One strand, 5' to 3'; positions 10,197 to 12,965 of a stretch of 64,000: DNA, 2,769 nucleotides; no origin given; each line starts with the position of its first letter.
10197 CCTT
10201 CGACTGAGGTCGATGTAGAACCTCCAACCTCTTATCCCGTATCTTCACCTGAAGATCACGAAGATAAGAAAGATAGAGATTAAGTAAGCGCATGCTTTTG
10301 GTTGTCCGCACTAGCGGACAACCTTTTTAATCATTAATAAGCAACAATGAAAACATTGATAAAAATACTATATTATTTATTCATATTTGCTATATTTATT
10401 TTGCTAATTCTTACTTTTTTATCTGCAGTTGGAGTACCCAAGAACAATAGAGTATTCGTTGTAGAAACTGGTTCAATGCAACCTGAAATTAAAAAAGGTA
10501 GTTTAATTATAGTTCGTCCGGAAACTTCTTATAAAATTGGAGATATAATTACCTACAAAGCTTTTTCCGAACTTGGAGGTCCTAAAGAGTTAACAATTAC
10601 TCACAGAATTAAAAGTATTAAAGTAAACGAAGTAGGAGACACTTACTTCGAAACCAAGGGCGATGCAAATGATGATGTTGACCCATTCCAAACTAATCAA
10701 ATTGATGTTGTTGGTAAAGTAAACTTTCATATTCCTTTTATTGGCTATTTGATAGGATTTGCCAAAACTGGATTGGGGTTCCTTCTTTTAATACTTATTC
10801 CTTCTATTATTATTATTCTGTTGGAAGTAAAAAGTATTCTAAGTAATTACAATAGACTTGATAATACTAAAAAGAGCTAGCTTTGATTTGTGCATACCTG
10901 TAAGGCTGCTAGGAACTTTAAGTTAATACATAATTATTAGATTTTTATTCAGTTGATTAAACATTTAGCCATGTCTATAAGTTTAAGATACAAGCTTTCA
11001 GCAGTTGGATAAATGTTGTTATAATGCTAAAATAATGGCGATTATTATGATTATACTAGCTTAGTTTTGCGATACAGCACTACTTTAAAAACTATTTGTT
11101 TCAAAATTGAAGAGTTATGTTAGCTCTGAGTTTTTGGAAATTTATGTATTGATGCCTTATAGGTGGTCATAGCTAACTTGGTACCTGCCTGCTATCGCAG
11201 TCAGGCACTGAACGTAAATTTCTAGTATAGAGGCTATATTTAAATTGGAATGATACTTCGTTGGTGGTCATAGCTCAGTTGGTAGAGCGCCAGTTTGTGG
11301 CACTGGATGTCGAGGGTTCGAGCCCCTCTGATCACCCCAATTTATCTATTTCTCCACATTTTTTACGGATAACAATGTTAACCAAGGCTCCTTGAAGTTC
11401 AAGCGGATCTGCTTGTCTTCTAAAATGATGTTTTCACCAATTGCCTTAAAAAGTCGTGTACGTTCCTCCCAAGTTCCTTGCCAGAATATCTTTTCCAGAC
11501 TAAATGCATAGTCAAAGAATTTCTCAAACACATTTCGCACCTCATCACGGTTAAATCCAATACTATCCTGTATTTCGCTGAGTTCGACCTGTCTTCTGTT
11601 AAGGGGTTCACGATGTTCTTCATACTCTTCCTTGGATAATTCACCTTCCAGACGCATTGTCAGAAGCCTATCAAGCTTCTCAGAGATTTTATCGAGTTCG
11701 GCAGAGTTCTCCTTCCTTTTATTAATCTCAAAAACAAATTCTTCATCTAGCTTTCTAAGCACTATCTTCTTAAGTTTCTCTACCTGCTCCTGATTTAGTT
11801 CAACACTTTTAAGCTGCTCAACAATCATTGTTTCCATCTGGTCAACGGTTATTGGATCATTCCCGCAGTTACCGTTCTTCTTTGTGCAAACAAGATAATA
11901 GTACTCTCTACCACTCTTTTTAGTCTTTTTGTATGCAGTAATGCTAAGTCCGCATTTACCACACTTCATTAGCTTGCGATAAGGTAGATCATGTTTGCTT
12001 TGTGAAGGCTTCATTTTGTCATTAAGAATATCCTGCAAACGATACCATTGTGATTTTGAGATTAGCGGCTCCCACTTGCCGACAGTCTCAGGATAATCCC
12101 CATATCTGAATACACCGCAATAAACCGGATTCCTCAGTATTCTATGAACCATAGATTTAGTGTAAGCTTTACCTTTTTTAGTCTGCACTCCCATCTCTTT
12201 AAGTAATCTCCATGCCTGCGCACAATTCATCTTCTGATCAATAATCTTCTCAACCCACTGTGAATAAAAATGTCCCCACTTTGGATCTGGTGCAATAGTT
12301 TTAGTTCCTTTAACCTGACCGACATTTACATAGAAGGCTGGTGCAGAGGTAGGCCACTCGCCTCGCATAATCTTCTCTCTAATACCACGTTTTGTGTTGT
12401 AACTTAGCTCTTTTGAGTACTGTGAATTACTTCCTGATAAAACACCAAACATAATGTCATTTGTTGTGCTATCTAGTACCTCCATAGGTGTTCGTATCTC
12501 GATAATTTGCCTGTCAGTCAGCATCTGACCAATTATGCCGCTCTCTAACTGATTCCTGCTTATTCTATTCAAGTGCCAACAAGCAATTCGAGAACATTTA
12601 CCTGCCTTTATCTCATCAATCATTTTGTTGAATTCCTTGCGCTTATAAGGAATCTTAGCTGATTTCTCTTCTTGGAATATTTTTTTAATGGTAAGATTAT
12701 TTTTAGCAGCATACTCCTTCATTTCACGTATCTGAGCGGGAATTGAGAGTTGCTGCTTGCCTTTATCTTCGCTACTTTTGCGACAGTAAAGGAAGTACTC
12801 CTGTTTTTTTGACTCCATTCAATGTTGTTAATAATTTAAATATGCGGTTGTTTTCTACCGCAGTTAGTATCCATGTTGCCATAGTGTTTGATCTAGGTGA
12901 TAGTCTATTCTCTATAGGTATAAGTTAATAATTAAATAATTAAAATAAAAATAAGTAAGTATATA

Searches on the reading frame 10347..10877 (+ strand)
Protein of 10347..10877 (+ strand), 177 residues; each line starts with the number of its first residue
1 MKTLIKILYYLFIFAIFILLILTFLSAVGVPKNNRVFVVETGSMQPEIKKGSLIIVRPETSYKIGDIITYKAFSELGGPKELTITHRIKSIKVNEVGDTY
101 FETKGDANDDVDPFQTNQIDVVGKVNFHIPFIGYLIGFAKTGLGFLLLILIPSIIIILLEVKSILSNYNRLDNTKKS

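Call 76: search_protein_families(library=pfam, proteins=[window:10347-10877:+], max_evalue=0.001)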
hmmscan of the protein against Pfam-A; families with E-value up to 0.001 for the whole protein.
window:10347-10877:+ (177 aa): 1 family
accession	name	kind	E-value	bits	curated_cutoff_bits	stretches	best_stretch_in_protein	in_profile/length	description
PF00717.28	Peptidase_S24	-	5.7e-05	23.2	23.3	1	31-70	32-71/116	Peptidase S24-like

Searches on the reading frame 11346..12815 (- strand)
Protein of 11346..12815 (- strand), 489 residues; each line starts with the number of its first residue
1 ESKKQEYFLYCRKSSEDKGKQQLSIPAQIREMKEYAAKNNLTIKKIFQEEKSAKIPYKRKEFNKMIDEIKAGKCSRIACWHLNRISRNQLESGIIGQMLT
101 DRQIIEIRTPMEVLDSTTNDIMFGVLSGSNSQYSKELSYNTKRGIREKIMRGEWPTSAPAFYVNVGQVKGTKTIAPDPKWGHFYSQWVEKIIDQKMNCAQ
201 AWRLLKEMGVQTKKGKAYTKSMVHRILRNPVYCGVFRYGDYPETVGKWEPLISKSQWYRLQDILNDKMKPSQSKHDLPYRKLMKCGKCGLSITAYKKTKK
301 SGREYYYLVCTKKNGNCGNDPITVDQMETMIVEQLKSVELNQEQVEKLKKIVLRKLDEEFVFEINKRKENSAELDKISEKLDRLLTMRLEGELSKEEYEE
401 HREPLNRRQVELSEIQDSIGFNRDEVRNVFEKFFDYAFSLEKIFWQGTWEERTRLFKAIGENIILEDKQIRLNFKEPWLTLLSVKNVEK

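Call 29: search_protein_families(library=pfam, proteins=[window:11346-12815:-], max_evalue=0.0001)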
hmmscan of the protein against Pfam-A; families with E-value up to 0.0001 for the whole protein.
window:11346-12815:- (489 aa): 3 families
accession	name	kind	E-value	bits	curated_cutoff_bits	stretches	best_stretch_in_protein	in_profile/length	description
PF00239.26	Resolvase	-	5.8e-20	72.3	23.3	1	8-154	2-145/145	Resolvase, N terminal domain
PF07508.19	Recombinase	-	1.5e-15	57.7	21.1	1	189-265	12-100/102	Recombinase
PF13408.12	Zn_ribbon_recom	-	5e-08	33.6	25.3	1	279-336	2-58/58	Recombinase zinc beta ribbon domain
